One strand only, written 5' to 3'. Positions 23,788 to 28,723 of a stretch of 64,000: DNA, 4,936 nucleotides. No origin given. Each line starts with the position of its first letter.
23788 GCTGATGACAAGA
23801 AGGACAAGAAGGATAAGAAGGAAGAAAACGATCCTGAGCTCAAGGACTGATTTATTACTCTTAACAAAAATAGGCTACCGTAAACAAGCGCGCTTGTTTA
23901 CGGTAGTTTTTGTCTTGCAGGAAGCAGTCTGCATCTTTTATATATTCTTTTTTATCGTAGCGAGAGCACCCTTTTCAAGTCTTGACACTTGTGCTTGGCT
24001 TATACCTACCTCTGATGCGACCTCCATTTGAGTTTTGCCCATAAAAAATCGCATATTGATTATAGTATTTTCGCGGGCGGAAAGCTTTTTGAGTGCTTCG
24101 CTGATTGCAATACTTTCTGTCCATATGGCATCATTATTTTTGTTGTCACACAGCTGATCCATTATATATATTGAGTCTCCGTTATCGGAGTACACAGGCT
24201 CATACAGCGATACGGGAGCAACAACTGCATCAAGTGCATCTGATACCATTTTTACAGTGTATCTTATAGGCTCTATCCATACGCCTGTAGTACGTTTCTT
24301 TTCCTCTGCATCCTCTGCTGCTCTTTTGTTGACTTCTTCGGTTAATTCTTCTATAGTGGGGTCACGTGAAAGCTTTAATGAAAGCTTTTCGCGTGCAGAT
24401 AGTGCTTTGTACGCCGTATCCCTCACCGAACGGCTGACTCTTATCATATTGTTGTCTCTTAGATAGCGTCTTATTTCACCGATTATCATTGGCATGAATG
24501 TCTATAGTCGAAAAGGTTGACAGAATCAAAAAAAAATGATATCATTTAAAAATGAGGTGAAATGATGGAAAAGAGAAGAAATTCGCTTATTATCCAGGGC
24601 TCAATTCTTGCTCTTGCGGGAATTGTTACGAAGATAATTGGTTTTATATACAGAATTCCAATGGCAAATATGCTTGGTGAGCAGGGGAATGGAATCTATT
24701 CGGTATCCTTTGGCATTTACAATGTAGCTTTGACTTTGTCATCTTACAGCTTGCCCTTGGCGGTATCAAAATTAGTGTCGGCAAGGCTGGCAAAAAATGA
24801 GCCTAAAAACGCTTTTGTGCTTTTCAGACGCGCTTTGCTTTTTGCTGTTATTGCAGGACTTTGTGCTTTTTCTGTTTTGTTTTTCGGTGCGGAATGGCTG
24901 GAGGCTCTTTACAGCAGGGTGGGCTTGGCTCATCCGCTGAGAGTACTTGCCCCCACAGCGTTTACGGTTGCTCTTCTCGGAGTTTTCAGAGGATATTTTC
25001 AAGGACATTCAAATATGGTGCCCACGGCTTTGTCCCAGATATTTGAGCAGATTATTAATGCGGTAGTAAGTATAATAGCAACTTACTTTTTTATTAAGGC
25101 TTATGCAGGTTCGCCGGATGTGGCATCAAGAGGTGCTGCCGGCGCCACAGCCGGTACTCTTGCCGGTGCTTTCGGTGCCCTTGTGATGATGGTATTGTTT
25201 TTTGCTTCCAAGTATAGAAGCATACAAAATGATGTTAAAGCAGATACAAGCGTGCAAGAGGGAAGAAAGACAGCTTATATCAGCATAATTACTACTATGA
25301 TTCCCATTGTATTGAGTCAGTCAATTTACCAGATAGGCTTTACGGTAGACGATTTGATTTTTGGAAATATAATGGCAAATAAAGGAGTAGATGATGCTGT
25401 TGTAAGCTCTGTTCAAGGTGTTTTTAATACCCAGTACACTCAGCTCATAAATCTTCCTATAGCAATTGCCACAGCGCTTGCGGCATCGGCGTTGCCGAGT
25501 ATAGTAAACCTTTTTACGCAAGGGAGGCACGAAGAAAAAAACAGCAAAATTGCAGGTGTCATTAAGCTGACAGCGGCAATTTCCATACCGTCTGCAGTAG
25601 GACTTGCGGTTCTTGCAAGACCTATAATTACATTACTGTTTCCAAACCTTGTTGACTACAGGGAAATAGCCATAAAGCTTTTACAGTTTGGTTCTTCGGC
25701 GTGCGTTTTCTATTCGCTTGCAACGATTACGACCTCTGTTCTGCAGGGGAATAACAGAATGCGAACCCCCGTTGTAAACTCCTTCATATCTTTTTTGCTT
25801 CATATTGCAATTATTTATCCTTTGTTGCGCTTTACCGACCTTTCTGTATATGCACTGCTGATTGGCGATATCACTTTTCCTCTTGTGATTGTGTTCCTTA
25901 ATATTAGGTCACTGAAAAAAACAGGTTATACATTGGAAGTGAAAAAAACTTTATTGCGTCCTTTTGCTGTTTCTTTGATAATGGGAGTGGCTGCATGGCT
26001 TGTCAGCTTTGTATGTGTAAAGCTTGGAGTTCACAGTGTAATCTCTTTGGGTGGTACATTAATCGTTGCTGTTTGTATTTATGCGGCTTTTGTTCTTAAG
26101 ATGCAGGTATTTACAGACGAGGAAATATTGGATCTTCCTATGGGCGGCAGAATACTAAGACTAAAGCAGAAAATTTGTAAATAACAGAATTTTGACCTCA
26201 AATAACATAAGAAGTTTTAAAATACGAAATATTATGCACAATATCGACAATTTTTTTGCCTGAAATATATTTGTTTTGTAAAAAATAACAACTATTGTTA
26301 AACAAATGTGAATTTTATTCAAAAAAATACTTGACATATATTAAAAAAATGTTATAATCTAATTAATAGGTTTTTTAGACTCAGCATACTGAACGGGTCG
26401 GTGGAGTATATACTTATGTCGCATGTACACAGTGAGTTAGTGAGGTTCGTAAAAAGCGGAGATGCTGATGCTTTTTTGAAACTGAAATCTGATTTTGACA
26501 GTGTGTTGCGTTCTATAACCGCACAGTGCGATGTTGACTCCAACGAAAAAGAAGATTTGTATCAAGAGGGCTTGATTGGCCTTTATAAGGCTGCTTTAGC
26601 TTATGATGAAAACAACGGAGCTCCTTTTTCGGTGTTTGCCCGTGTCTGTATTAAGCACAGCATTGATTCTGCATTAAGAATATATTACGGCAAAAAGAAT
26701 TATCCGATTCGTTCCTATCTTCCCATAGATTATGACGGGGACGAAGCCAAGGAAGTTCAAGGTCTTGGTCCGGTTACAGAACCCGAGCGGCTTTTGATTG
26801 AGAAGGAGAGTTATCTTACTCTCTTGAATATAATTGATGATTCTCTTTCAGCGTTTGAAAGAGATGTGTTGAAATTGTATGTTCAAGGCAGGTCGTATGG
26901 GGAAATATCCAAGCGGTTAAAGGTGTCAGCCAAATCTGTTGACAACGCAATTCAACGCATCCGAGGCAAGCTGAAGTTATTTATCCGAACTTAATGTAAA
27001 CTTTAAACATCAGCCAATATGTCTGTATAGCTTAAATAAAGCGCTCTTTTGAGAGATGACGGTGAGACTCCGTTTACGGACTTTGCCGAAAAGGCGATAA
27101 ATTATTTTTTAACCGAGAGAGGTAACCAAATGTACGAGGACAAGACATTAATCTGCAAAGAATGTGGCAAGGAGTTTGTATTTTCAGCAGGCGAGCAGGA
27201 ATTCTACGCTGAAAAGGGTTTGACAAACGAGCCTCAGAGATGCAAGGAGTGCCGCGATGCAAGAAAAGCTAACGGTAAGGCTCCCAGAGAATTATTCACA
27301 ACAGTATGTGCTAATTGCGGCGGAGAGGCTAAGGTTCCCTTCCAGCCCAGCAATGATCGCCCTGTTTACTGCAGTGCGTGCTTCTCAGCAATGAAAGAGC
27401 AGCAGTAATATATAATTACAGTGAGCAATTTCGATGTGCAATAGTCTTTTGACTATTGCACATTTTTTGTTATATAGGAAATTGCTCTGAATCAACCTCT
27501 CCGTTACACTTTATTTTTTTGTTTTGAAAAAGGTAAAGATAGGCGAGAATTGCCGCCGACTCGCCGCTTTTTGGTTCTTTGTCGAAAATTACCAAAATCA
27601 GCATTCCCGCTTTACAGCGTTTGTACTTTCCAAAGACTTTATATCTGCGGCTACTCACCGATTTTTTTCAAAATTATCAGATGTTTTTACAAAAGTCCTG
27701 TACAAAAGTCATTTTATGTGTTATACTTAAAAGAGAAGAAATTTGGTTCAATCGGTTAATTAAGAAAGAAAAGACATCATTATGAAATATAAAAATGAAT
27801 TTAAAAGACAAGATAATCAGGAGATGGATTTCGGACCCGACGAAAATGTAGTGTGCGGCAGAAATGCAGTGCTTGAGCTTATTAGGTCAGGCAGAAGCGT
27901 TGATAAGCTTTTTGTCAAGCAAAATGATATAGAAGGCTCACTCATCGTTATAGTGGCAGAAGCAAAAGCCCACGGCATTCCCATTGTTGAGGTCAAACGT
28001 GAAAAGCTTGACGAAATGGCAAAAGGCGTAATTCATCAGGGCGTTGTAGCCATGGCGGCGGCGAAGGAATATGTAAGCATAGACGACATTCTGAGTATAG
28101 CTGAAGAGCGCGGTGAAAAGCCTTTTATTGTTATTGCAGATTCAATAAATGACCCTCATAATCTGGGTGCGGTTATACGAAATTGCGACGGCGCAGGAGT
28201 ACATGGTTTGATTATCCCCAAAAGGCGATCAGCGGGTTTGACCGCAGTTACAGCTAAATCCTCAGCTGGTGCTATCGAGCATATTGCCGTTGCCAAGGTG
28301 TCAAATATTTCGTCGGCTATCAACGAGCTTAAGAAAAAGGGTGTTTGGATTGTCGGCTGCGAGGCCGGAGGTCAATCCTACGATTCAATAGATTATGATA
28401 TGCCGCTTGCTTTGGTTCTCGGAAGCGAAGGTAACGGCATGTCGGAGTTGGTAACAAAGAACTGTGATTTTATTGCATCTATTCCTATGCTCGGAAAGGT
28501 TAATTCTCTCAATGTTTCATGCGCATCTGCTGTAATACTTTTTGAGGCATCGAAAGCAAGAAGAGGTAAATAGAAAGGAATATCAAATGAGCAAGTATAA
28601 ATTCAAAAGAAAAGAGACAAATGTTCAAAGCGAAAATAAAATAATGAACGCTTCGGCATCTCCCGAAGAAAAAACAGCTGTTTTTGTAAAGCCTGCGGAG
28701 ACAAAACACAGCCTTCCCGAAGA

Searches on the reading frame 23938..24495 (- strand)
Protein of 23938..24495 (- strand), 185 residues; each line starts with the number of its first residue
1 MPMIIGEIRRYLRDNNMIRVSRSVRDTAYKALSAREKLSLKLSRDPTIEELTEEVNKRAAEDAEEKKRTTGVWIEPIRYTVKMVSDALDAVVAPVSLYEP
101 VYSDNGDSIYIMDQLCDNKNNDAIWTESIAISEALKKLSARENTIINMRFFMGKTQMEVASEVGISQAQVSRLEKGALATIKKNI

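Call 63: search_protein_families(library=pfam, proteins=[window:23938-24495:-], max_evalue=0.00001)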
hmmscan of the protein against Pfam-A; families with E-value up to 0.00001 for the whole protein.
window:23938-24495:- (185 aa): 2 families
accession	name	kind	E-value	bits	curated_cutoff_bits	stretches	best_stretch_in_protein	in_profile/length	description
PF04545.22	Sigma70_r4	-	1.1e-13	50.9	24.1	1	134-183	1-50/50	Sigma-70, region 4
PF08281.18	Sigma70_r4_2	-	9e-06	25.7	25.7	0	130-170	3-43/54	Sigma-70, region 4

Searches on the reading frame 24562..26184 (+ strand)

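Call 63: search_protein_families(library=pfam, proteins=[window:24562-26184:+], max_evalue=0.00001)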
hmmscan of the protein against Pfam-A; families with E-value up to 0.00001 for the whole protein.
window:24562-26184:+ (540 aa): 4 families
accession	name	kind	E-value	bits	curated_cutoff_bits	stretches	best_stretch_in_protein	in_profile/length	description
PF01943.22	Polysacc_synt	-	5.8e-22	78.8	28.2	1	14-317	6-273/274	Polysaccharide biosynthesis protein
PF03023.19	MurJ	-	1.1e-16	61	27.4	1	87-493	55-445/451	Lipid II flippase MurJ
PF01554.23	MatE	-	2.3e-09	37.6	24.9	1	248-419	1-160/161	MatE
PF13440.11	Polysacc_synt_3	-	3.3e-06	27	23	0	50-182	11-141/293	Polysaccharide biosynthesis protein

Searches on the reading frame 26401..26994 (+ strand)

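Call 63: search_protein_families(library=pfam, proteins=[window:26401-26994:+], max_evalue=0.00001)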
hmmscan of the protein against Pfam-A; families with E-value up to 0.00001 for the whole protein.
window:26401-26994:+ (197 aa): 3 families
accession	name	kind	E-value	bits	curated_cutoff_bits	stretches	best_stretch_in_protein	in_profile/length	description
PF08281.18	Sigma70_r4_2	-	5.8e-08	32.7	25.7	1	149-191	11-54/54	Sigma-70, region 4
PF04542.20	Sigma70_r2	-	7.6e-08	32.5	24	1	44-93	17-66/71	Sigma-70 region 2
PF00196.25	GerE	-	1.1e-07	31.8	23.5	1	147-193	1-47/57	Bacterial regulatory proteins, luxR family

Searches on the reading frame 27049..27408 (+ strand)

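Call 61: search_protein_families(library=pfam, proteins=[window:27049-27408:+])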
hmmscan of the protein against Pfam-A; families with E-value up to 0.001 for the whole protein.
window:27049-27408:+ (119 aa): 2 families
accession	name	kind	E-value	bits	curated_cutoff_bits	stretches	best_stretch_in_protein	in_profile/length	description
PF13451.12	zf_Tbcl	-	1.1e-24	86.5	24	1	30-75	1-46/48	Probable treble clef domain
PF23477.1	zf_Tbcl_2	-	2.1e-19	69.4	27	1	80-116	1-37/37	Probable treble clef zinc finger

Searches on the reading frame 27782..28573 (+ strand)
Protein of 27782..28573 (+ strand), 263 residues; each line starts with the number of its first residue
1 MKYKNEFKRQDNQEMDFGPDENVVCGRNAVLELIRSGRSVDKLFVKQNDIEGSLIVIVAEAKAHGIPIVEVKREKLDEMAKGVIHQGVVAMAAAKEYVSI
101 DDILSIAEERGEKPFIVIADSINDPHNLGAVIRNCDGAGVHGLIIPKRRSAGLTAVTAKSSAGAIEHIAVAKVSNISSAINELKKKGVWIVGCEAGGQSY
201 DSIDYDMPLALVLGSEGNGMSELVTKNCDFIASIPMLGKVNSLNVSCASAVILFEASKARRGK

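Call 63: search_protein_families(library=pfam, proteins=[window:27782-28573:+], max_evalue=0.00001)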
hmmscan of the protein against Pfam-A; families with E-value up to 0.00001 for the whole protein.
window:27782-28573:+ (263 aa): 2 families
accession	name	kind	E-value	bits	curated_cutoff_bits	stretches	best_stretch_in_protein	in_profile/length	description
PF00588.24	SpoU_methylase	-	6.5e-42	143.4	29.7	1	115-254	2-142/142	SpoU rRNA Methylase family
PF08032.17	SpoU_sub_bind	-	3.7e-18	66.1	22.8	1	23-97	1-75/76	RNA 2'-O ribose methyltransferase substrate binding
